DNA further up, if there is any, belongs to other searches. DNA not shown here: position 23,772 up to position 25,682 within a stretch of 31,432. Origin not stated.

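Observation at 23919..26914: Tandem pair of long, highly divergent SPFH/band-7-like membrane proteins heading a membrane-protein operon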

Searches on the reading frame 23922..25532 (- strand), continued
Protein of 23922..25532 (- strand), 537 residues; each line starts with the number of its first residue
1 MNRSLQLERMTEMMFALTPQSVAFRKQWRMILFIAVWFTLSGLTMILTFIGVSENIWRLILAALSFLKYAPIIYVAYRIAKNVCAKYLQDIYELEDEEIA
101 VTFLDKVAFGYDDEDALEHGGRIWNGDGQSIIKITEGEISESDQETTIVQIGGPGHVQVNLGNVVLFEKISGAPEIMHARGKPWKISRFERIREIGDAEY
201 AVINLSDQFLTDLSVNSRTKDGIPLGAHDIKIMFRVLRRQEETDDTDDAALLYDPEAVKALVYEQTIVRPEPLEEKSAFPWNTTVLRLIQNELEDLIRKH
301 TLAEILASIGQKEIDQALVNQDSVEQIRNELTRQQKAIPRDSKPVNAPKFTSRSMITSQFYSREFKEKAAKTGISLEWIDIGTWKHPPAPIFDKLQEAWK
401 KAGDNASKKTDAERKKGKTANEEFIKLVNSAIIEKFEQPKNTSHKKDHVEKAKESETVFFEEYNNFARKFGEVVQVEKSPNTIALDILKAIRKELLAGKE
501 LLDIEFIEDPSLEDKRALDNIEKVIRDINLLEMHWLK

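Call 49: find_related_loci(query=A3, collection=genome_contigs, flank=7000)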
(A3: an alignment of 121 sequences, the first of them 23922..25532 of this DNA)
Query A3 (537 aa) in genome_contigs; peptide patterns used: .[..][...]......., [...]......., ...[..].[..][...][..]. (x = any residue, [..] = any of these).
131 stretches matched a pattern; 105 encode a relative of the query (tblastn E <= 1e-3); the best 80 are kept; 80 distinct loci.
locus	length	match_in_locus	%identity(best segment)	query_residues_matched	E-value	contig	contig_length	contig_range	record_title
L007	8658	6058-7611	46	1-537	8e-147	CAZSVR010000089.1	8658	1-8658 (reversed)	MAG TPA_asm: uncultured Anaerolineaceae bacterium isolate SRP119689_co1_253 genome assembly, contig: NODE_12918_length_8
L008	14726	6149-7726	45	3-537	3e-143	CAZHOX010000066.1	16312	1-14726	MAG TPA_asm: uncultured Anaerolinea sp. isolate binchicken_co197_320 genome assembly, contig: NODE_5793_length_16312_cov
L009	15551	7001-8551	46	1-536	1e-142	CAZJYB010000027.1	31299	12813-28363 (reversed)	MAG TPA_asm: uncultured Anaerolineaceae bacterium isolate SRP136066_co1_84 genome assembly, contig: NODE_1152_length_312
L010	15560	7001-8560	45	1-536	2e-140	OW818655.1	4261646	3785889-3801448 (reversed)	metagenome genome assembly, chromosome: 1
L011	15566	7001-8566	44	1-537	4e-139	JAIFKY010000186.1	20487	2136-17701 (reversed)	MAG: Anaerolinea sp. isolate bin_141 scaffold_3113, whole genome shotgun sequence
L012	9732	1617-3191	44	1-537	9e-138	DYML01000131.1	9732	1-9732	MAG TPA_asm: Anaerolinea thermophila isolate SulCav_FS06-10_51_17 SulCav_FS06_10_4037_length_9732_cov_9_558541, whole ge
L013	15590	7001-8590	44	3-537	4e-137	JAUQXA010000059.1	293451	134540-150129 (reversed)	MAG: Anaerolineales bacterium isolate BIN17 contig_228262, whole genome shotgun sequence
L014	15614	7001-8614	43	1-537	4e-137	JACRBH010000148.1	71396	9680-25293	MAG: Chloroflexi bacterium isolate NC_groundwater_1615_Pr3_B-0.1um_50_40 SR-2_scaffold_141_1929309, whole genome shotgun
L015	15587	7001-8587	44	1-537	1e-136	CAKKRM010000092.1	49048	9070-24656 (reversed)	Anaerolineales bacterium isolate Hainich-H51-bin274-1-1 genome assembly, contig: H51-bin274_1_1_Hain_H51_02um_R2_181_len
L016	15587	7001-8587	44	1-537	9e-137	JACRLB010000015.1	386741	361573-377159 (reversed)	MAG: Chloroflexi bacterium isolate NC_groundwater_1870_Pr3_B-0.1um_52_44 SR2-18-B1_coassembly_18240, whole genome shotgu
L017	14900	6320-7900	44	1-537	6e-135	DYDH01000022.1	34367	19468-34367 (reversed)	MAG TPA_asm: Herpetosiphon sp. isolate IMS_BF NODE_190_length_34370_cov_5.82419, whole genome shotgun sequence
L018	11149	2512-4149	42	3-537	4e-134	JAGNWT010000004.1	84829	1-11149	MAG: Anaerolineales bacterium isolate Go_SlAct_bin_337 Go_SlAct_724_length_84829_cov_116.477864, whole genome shotgun se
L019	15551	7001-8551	43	13-537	8e-134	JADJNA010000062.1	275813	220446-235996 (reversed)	MAG: Candidatus Villigracilis saccharophilus isolate EsbW_MAXAC.021 tig01107587-10-2723910, whole genome shotgun sequenc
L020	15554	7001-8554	44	1-531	6e-134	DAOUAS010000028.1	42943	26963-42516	MAG TPA_asm: Anaerolineales bacterium isolate H66_681 k113_157454, whole genome shotgun sequence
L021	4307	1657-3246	43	1-536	3e-136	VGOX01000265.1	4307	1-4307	MAG: Chloroflexi bacterium isolate M_DeepCast_65m_m2_156 M_DeepCast_65m_m2_156_Ga0194120_10036227, whole genome shotgun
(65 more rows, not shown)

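Call 54: find_homologous_proteins(query=A6, max_evalue=0.001)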
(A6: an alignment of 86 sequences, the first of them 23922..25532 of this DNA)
Query A6 (86 sequences) (537 aa, profile of the alignment): 266 proteins with E <= 0.001 among 8000 candidates; the best 120 are listed.
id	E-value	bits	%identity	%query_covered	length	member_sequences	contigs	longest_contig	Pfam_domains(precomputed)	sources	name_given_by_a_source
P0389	5.8e-193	661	32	71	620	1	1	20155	-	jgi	jgi:hypothetical protein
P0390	3.8e-191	655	31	71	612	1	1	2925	-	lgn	-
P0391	1.2e-187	644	30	71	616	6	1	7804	-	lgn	-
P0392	1.5e-187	643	29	91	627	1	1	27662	-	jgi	jgi:hypothetical protein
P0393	1.5e-187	643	29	71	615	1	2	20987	-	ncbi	-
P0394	2.4e-187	643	33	71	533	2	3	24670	-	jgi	jgi:hypothetical protein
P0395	2.3e-186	639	31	71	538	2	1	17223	-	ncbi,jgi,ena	-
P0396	2.2e-185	636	31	71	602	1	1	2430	-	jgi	jgi:hypothetical protein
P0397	8.7e-185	634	30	71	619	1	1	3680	-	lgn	-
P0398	4.4e-182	625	32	71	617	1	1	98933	-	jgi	-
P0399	1.0e-181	624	31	83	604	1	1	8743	-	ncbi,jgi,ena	-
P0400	1.3e-181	624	31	83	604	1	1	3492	-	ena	-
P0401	2.5e-181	623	31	83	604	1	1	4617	-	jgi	-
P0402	4.2e-180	619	28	85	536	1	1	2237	-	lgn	-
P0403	2.0e-178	613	28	78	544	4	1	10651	-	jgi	jgi:hypothetical protein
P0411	5.7e-174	598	31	69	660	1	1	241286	-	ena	-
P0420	9.6e-169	581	31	68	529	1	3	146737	-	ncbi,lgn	-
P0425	5.7e-161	555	27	71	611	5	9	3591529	-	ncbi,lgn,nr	ncbi:MAG: hypothetical protein JSV61_05955 [Anaerolineales bacterium]|nr:MAG: hypothetical protein J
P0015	7.5e-124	433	45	100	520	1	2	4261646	-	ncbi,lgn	-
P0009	1.6e-123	432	44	99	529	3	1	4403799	-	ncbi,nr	ncbi:MAG: hypothetical protein QY332_14410 [Anaerolineales bacterium]|nr:MAG: hypothetical protein Q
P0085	3.7e-121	424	42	99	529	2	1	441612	-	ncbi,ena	-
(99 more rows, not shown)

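Call 55: find_encoding_contigs(protein=P0425, flank=7000, max_places=1)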
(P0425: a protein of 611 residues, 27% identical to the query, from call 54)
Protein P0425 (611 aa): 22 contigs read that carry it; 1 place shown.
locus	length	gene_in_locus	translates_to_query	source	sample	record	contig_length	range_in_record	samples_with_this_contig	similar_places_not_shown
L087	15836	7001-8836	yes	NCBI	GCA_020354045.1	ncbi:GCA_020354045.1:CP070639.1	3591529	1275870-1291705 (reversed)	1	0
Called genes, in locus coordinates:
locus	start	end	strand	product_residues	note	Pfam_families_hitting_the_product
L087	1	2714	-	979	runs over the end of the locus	PF00005:ABC_tran (faint), PF02463:SMC_N (faint), PF13175:AAA_15 (faint), PF13191:AAA_16 (faint), PF13304:AAA_21 (faint), PF13481:AAA_25 (faint), PF17760:UvrA_inter, PF17755:UvrA_DNA-bind, +3 more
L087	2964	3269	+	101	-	-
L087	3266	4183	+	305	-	PF02463:SMC_N (faint), PF00005:ABC_tran, PF13304:AAA_21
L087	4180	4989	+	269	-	PF01061:ABC2_membrane, PF12698:ABC2_membrane_3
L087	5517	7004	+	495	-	-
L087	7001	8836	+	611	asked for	-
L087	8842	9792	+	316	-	PF00294:PfkB, PF08543:Phos_pyr_kin (weak)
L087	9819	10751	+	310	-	PF04227:Indigoidine_A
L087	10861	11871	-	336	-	-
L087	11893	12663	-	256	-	PF10370:Rv2993c-like_N, PF01557:FAA_hydrolase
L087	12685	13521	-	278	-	PF01418:HTH_6, PF01380:SIS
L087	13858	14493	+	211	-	PF00174:Oxidored_molyb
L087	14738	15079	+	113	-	PF07478:Dala_Dala_lig_C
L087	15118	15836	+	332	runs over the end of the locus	PF08478:POTRA_1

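Call 56: find_encoding_contigs(protein=P0411, flank=7000, max_places=1)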
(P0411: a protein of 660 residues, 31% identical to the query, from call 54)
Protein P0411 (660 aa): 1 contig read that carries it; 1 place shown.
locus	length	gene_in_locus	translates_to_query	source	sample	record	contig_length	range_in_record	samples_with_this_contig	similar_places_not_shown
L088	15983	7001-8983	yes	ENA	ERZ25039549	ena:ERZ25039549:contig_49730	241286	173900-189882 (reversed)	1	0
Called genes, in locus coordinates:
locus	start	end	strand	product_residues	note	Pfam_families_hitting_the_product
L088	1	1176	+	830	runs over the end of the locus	PF13620:CarboxypepD_reg, PF22612:GH113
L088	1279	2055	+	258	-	PF01804:Penicil_amidase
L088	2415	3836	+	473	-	PF01804:Penicil_amidase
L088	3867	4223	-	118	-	-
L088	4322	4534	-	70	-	PF00313:CSD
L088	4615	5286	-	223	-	PF02811:PHP (weak), PF13263:PHP_C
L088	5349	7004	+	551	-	-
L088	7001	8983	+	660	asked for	-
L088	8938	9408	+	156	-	PF04227:Indigoidine_A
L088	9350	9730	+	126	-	PF04227:Indigoidine_A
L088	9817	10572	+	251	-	-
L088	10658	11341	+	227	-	PF01464:SLT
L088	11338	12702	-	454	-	PF08521:2CSK_N (weak), PF00672:HAMP (weak), PF00512:HisKA, PF02518:HATPase_c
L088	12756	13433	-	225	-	PF00072:Response_reg, PF00486:Trans_reg_C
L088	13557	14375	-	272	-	PF01738:DLH (faint)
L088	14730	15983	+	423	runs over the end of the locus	PF02403:Seryl_tRNA_N, PF00587:tRNA-synt_2b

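Call 57: find_encoding_contigs(protein=P0420, flank=7000, max_places=1)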
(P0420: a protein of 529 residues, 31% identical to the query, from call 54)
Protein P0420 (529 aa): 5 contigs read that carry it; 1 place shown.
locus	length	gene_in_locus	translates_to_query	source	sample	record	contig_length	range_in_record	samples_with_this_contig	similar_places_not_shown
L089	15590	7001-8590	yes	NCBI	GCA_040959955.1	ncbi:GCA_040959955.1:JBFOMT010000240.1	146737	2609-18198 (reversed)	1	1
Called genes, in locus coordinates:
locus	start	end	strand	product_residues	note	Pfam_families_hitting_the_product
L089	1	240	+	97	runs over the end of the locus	PF25857:DUF7957 (weak)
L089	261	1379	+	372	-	PF09594:GT87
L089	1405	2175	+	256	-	PF01012:ETF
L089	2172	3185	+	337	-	PF01012:ETF, PF00766:ETF_alpha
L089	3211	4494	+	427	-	PF05977:MFS_3, PF07690:MFS_1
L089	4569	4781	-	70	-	PF00313:CSD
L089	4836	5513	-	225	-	PF02811:PHP, PF13263:PHP_C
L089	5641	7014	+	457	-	PF01145:Band_7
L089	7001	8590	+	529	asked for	-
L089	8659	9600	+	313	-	PF04227:Indigoidine_A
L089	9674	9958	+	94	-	-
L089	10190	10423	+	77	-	-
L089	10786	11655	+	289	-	PF00696:AA_kinase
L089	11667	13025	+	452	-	PF01425:Amidase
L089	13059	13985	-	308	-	PF00072:Response_reg, PF00990:GGDEF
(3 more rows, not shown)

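Call 58: find_encoding_contigs(protein=P0398, flank=7000, max_places=1)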
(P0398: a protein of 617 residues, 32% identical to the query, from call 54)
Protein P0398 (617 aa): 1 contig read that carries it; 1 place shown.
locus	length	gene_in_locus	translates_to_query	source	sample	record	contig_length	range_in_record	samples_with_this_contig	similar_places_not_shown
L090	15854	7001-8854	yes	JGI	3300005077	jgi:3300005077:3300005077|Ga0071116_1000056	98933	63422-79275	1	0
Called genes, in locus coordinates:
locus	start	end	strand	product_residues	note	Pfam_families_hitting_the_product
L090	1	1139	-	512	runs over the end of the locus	PF09594:GT87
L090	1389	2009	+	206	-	PF00300:His_Phos_1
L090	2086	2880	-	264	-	PF02585:PIG-L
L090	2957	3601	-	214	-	PF01712:dNK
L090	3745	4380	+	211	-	PF01810:LysE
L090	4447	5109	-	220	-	PF02811:PHP (weak), PF13263:PHP_C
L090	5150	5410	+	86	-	-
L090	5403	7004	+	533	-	-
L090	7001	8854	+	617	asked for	-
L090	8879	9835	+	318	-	PF00294:PfkB, PF08543:Phos_pyr_kin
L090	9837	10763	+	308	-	PF04227:Indigoidine_A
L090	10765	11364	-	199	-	PF00583:Acetyltransf_1, PF13673:Acetyltransf_10, PF13508:Acetyltransf_7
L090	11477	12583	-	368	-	PF01321:Creatinase_N, PF00557:Peptidase_M24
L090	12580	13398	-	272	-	PF00106:adh_short, PF08659:KR, PF13561:adh_short_C2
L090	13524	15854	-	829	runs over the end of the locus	PF02190:LON_substr_bdg, PF00004:AAA, PF07728:AAA_5, PF22667:Lon_lid, PF05362:Lon_C, PF13541:ChlI (weak)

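Call 68: list_cluster_members(proteins=[P0255, P0261, P0276, P0296, P0320, P0344, P0353, P0382, P0384, P0388])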
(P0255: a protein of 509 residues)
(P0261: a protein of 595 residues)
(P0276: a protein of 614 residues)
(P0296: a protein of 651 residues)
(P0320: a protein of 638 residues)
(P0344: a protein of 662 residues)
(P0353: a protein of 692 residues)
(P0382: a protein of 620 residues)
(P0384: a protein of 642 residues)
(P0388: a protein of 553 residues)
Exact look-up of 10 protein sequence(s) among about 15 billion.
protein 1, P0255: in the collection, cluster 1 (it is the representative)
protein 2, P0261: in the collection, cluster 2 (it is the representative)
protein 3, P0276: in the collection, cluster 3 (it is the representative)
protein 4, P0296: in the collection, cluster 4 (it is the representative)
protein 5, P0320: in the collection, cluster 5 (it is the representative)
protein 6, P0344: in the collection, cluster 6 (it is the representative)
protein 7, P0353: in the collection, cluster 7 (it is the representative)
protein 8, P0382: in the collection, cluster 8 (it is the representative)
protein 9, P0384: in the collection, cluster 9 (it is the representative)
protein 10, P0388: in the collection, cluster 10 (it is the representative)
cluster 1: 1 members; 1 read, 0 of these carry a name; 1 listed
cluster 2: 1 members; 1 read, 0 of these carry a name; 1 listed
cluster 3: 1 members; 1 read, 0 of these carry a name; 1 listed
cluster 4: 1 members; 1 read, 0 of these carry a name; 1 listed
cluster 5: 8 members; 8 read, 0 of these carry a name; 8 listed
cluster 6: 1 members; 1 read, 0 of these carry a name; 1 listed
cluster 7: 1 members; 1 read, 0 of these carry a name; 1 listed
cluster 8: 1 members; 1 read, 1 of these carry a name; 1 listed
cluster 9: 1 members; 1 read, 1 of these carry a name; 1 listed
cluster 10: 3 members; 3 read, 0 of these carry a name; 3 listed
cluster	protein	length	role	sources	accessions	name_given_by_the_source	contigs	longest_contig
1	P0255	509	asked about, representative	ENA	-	-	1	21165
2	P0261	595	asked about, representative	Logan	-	-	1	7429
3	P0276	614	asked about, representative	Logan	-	-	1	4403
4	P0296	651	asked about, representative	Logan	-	-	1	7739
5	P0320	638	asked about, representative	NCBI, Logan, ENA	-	-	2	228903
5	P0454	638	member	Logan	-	-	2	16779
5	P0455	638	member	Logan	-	-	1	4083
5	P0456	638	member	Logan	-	-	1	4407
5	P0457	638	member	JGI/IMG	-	-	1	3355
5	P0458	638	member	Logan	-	-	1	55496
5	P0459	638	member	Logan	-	-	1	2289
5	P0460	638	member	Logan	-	-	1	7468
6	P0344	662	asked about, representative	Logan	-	-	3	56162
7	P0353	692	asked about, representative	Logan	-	-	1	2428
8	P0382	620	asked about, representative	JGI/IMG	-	hypothetical protein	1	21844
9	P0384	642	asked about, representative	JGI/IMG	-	hypothetical protein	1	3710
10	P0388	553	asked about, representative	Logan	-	-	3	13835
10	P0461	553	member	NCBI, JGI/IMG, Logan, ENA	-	-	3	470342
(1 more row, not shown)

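Call 69: find_encoding_contigs(protein=P0320, flank=7000, max_places=1)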
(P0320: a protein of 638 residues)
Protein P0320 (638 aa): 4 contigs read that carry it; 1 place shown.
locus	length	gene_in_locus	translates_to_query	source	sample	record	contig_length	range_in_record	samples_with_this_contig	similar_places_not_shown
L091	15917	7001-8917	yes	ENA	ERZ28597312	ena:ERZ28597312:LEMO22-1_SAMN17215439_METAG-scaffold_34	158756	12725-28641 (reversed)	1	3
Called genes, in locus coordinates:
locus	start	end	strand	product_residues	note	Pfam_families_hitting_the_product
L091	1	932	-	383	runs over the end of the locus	PF00108:Thiolase_N, PF00109:ketoacyl-synt (weak), PF02803:Thiolase_C, PF22691:Thiolase_C_1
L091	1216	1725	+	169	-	-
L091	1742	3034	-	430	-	PF00890:FAD_binding_2 (faint), PF03486:HI0933_like, PF22780:HI0933_like_1st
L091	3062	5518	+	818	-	PF00912:Transgly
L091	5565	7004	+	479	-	PF01145:Band_7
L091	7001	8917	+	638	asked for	-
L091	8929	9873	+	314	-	PF00294:PfkB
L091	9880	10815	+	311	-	PF04227:Indigoidine_A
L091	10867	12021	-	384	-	PF07478:Dala_Dala_lig_C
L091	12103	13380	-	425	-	PF03734:YkuD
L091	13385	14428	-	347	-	PF04015:DUF362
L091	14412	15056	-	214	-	-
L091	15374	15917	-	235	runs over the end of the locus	PF03976:PPK2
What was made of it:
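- On Pseudouridine catabolic genes (psuG/psuK): The PfkB gene is absent from the window cluster but lies between B and psuG in L087, L090 and L091 (calls 55, 58, 69).
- The module survives where the flanks are unrelated (L087, L088, L090, L091; calls 55, 56, 58, 69), at 27-39% identity of A and B. psuK is inserted between B and psuG without breaking the operon (calls 55, 58, 69).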

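Call 70: find_encoding_contigs(protein=P0461, flank=7000, max_places=1)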
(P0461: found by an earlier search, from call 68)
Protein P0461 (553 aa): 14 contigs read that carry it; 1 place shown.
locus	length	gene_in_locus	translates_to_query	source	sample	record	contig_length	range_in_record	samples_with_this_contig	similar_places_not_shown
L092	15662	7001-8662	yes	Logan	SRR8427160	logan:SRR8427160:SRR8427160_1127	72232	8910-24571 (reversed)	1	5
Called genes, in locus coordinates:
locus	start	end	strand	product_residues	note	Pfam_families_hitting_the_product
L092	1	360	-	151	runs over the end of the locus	PF00578:AhpC-TSA, PF08534:Redoxin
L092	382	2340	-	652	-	PF03453:MoeA_N, PF00994:MoCF_biosynth, PF03454:MoeA_C, PF12727:PBP_like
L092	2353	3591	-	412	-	PF03453:MoeA_N, PF00994:MoCF_biosynth, PF03454:MoeA_C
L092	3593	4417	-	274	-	PF01040:UbiA (weak)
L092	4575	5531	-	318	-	PF01619:Pro_dh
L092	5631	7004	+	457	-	-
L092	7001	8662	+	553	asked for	-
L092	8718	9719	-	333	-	-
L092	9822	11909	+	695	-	PF00069:Pkinase, PF07714:PK_Tyr_Ser-Thr, PF03109:ABC1, PF00930:DPPIV_N (faint), PF26549:Tricorn_N (faint), PF26550:Tricorn_2nd (weak), PF07676:PD40 (weak)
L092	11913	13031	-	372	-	PF02388:FemAB, PF13480:Acetyltransf_6, PF02388:FemAB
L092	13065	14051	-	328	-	PF02388:FemAB, PF13480:Acetyltransf_6, PF02388:FemAB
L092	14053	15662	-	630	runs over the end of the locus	PF13727:CoA_binding_3, PF17836:PglD_N (weak), PF01073:3Beta_HSD, PF01370:Epimerase, PF02719:Polysacc_synt_2, PF04321:RmlD_sub_bind, PF08659:KR (faint), PF16363:GDP_Man_Dehyd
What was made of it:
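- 25529..25532 (-): ATGA overlap of A's stop and B's start (translational coupling). It is also present in distant pairs L087, L088, L090, L091 and L092 (calls 55-58, 69, 70).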

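Call 74: search_protein_families(library=pfam, proteins=[L006:3035-4624:+, L006:4777-5973:+, L006:5973-6485:+, L011:2334-4079:-, L011:1088-2398:-, L087:5517-7001:+, L090:5403-7001:+], max_evalue=0.01)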
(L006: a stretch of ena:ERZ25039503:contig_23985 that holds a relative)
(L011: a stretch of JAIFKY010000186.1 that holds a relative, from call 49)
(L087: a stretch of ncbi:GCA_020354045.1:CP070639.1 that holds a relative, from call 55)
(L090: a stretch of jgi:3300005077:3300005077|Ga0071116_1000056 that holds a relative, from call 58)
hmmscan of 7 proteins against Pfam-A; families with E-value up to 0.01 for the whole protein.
L006:3035-4624:+ (530 aa): 2 families
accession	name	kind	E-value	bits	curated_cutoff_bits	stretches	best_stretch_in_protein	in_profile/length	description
PF01145.31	Band_7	-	4.9e-08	33.7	23.6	1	229-454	20-175/176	SPFH domain / Band 7 family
PF20664.2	DUF6814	-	0.0058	17.3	25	0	125-157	4-35/71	Family of unknown function (DUF6814)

L006:4777-5973:+ (399 aa): 1 family
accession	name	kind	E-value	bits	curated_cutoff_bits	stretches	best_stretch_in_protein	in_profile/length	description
PF01145.31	Band_7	-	4.2e-06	27.4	23.6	1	112-291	2-154/176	SPFH domain / Band 7 family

L006:5973-6485:+ (171 aa): 2 families
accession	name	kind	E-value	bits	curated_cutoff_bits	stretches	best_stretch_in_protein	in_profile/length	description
PF13424.12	TPR_12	-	0.00054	20.5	30.1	0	96-127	43-74/77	Tetratricopeptide repeat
PF07719.23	TPR_2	-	0.0014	19.1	27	0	98-126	1-29/34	Tetratricopeptide repeat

L011:2334-4079:- (582 aa): 2 families
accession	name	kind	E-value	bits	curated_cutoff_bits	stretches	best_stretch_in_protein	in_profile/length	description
PF25066.1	TPR_VPS8_2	-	0.0011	19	26.2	1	484-557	86-162/194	VPS8-like, TPR-like repeats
PF01145.31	Band_7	-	0.0042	17.6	23.6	0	196-254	21-79/176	SPFH domain / Band 7 family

L011:1088-2398:- (437 aa): 0 families

L087:5517-7001:+ (495 aa): 0 families

L090:5403-7001:+ (533 aa): 0 families
